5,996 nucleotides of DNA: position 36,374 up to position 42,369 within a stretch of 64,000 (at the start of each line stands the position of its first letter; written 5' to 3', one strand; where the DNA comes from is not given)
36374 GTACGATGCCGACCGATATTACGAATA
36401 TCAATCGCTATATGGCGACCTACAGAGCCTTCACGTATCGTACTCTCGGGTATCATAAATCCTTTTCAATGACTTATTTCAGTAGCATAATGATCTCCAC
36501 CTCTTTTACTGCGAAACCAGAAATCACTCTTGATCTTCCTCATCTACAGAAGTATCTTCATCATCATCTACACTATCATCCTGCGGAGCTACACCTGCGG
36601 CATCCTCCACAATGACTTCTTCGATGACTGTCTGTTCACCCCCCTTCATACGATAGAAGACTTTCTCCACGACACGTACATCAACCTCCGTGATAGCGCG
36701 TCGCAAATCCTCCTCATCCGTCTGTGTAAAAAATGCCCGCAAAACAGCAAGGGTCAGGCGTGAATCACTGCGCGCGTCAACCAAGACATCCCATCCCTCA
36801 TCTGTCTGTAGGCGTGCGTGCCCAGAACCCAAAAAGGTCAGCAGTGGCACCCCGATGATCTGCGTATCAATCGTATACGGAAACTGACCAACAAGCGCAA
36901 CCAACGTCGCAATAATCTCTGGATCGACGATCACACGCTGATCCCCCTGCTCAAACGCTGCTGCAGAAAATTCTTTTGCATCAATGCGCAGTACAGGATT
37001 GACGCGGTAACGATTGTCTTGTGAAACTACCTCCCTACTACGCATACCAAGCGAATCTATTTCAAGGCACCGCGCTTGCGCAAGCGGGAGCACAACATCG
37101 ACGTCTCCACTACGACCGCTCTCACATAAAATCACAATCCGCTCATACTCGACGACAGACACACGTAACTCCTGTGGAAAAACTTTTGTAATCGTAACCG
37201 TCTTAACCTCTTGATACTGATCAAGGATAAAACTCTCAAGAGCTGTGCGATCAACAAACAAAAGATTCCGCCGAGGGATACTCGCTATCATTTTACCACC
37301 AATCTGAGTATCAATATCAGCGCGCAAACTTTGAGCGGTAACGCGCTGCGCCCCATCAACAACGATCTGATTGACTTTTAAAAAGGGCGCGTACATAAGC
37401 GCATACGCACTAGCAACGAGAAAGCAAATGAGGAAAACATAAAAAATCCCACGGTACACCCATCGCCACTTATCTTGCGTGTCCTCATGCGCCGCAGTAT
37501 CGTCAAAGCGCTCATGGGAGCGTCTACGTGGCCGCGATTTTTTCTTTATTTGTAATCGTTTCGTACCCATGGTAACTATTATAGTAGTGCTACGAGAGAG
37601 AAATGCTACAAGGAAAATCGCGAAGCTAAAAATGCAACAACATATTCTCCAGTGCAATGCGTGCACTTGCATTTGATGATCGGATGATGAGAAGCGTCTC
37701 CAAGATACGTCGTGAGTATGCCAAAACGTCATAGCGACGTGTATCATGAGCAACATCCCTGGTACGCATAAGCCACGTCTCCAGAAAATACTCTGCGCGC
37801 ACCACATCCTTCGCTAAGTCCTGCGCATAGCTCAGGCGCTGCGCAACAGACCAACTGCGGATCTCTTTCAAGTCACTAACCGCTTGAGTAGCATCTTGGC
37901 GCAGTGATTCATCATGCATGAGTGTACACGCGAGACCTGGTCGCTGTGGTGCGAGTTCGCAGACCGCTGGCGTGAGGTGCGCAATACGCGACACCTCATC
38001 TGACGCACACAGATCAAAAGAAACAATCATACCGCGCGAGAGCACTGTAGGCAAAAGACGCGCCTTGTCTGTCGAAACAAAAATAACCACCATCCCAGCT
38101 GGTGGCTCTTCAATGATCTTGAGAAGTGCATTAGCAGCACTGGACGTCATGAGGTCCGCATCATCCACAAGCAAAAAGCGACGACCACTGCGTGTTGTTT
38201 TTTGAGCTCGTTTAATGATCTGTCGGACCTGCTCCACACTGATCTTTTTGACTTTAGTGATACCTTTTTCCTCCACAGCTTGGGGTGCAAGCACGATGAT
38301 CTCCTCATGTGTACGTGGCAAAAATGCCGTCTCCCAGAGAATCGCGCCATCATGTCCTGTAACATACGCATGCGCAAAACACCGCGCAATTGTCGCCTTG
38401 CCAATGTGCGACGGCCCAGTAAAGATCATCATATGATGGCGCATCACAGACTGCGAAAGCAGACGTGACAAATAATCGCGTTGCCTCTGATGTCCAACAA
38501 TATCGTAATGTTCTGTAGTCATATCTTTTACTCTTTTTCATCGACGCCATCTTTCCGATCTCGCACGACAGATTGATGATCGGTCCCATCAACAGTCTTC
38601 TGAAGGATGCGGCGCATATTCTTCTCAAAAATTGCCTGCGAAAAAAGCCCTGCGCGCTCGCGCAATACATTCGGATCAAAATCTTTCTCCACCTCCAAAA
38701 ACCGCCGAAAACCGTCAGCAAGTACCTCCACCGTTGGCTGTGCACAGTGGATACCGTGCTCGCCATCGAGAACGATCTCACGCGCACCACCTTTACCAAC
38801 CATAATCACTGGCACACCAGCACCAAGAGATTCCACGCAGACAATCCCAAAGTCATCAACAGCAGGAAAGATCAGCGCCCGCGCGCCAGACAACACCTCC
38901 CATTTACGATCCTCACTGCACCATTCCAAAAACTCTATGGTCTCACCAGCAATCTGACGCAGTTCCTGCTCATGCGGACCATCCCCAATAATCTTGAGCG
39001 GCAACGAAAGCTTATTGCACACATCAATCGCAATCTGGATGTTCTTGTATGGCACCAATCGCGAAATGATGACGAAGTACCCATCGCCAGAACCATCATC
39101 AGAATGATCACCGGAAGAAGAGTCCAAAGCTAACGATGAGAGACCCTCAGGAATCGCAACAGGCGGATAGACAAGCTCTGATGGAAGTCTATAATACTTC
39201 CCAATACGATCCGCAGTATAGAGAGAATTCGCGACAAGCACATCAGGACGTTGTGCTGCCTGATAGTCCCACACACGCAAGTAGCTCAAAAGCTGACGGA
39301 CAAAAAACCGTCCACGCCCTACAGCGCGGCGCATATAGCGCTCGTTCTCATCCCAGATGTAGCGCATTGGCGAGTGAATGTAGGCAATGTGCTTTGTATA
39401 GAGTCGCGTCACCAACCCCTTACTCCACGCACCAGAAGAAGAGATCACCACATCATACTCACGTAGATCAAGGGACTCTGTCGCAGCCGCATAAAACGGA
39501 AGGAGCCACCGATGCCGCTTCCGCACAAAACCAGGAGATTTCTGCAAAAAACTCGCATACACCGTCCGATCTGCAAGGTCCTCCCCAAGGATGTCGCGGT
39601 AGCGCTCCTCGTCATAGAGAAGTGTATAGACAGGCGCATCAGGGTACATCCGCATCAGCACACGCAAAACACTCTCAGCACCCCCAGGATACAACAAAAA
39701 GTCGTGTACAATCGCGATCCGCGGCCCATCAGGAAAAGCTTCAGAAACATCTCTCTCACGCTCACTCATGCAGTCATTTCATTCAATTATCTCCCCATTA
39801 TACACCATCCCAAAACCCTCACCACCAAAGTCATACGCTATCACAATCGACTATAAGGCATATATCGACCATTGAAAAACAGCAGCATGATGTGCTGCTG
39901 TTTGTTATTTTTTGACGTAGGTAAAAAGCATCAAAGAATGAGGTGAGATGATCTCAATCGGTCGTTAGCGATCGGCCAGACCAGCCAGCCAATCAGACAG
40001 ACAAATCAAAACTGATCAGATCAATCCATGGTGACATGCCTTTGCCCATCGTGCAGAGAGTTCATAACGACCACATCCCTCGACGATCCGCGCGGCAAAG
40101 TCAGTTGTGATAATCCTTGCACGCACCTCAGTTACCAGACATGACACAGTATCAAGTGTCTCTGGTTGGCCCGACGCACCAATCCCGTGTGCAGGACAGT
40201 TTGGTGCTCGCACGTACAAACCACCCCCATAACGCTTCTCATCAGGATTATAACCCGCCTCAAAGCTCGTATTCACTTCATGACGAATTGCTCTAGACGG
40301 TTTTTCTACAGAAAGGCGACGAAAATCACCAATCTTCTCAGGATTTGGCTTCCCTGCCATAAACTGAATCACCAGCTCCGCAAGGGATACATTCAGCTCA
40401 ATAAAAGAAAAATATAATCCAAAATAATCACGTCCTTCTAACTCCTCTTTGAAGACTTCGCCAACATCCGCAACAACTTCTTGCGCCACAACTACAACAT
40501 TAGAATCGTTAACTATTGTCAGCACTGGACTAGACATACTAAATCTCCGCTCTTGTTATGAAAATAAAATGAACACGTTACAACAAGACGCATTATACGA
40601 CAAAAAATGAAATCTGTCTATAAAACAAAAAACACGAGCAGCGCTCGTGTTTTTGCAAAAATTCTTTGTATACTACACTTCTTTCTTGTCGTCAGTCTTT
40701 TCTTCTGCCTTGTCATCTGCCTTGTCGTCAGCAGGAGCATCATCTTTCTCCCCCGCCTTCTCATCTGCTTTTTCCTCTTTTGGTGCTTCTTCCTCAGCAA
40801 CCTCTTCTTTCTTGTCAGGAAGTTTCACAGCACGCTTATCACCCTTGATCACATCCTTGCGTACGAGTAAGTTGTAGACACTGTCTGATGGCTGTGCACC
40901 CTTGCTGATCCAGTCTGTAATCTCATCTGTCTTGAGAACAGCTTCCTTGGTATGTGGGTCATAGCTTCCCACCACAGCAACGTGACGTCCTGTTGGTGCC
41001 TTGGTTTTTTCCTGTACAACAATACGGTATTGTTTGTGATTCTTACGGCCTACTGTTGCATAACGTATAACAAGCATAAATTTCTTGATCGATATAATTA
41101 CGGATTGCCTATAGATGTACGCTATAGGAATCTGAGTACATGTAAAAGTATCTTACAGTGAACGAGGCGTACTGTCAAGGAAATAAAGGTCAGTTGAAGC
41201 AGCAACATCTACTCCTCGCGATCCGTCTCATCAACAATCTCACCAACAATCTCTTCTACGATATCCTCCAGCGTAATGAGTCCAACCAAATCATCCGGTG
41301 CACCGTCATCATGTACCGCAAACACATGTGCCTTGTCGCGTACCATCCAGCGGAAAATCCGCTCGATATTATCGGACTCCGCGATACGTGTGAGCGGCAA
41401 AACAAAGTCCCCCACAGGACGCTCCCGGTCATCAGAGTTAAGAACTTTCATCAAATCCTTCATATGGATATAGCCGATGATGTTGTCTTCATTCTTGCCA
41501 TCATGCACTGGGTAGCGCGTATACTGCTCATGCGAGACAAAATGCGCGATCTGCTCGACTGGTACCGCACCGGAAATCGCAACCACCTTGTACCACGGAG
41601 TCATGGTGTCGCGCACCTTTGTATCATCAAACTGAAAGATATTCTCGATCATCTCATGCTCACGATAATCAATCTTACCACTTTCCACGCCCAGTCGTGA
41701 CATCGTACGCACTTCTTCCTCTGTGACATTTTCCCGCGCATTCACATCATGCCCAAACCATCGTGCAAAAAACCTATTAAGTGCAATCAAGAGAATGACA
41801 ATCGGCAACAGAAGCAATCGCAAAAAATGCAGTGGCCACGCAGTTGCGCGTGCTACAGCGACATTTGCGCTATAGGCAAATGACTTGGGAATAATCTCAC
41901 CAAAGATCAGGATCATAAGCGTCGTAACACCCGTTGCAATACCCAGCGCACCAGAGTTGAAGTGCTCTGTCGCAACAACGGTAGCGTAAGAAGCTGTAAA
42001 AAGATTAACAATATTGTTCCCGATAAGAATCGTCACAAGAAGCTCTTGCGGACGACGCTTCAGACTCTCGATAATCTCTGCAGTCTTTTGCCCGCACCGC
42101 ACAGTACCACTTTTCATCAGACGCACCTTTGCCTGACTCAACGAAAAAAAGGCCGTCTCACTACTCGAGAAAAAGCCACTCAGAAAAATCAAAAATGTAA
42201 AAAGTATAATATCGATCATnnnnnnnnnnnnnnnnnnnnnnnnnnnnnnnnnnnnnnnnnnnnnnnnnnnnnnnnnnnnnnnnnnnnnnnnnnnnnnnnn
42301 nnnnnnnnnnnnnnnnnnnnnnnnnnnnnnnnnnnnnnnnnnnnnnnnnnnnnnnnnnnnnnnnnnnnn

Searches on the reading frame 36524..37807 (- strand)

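Call 34: search_protein_families(library=pfam, proteins=[window:36524-37807:-], max_evalue=0.001)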
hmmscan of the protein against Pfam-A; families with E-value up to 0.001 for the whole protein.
window:36524-37807:- (427 aa): 1 family
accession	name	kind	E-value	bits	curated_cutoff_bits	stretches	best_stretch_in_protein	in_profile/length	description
PF08478.15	POTRA_1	-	1.7e-07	31.8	23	1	144-221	2-69/69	POTRA domain, FtsQ-type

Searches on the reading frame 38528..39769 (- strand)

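Call 34: search_protein_families(library=pfam, proteins=[window:38528-39769:-], max_evalue=0.001)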
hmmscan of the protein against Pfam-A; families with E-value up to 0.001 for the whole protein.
window:38528-39769:- (413 aa): 3 families
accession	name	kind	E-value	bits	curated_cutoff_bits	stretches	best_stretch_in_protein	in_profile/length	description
PF00534.26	Glycos_transf_1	-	3.6e-22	79.1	26.4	1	228-362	14-160/172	Glycosyl transferases group 1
PF13692.12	Glyco_trans_1_4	-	7e-17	62.4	27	1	232-359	4-141/142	Glycosyl transferases group 1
PF13439.12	Glyco_transf_4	-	6.6e-09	36.5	28.5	1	29-204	2-166/170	Glycosyltransferase Family 4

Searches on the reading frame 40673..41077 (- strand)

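Call 34: search_protein_families(library=pfam, proteins=[window:40673-41077:-], max_evalue=0.001)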
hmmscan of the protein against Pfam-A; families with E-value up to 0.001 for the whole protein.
window:40673-41077:- (134 aa): 1 family
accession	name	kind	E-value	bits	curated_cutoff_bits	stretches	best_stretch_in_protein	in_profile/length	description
PF00886.24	Ribosomal_S16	-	1.2e-15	57.6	27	1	9-64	2-62/62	Ribosomal protein S16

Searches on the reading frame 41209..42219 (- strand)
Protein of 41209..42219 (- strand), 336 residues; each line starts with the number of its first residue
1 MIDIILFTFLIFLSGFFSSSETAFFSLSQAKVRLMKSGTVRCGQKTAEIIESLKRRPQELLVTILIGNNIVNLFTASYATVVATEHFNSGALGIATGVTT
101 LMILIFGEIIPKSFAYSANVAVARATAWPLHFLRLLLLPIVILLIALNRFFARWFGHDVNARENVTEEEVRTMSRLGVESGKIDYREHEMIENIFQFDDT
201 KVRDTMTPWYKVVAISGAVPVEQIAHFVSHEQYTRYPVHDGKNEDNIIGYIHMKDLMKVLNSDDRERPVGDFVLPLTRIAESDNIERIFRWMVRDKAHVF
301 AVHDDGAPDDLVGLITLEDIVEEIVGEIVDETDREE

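Call 34: search_protein_families(library=pfam, proteins=[window:41209-42219:-], max_evalue=0.001)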
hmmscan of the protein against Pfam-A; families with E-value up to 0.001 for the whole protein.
window:41209-42219:- (336 aa): 2 families
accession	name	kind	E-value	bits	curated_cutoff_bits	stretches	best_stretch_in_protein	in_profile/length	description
PF01595.25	CNNM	-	2.3e-46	158.2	28.4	1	5-185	1-179/181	Cyclin M transmembrane N-terminal domain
PF00571.33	CBS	-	7.6e-10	39.4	24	1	202-260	1-55/57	CBS domain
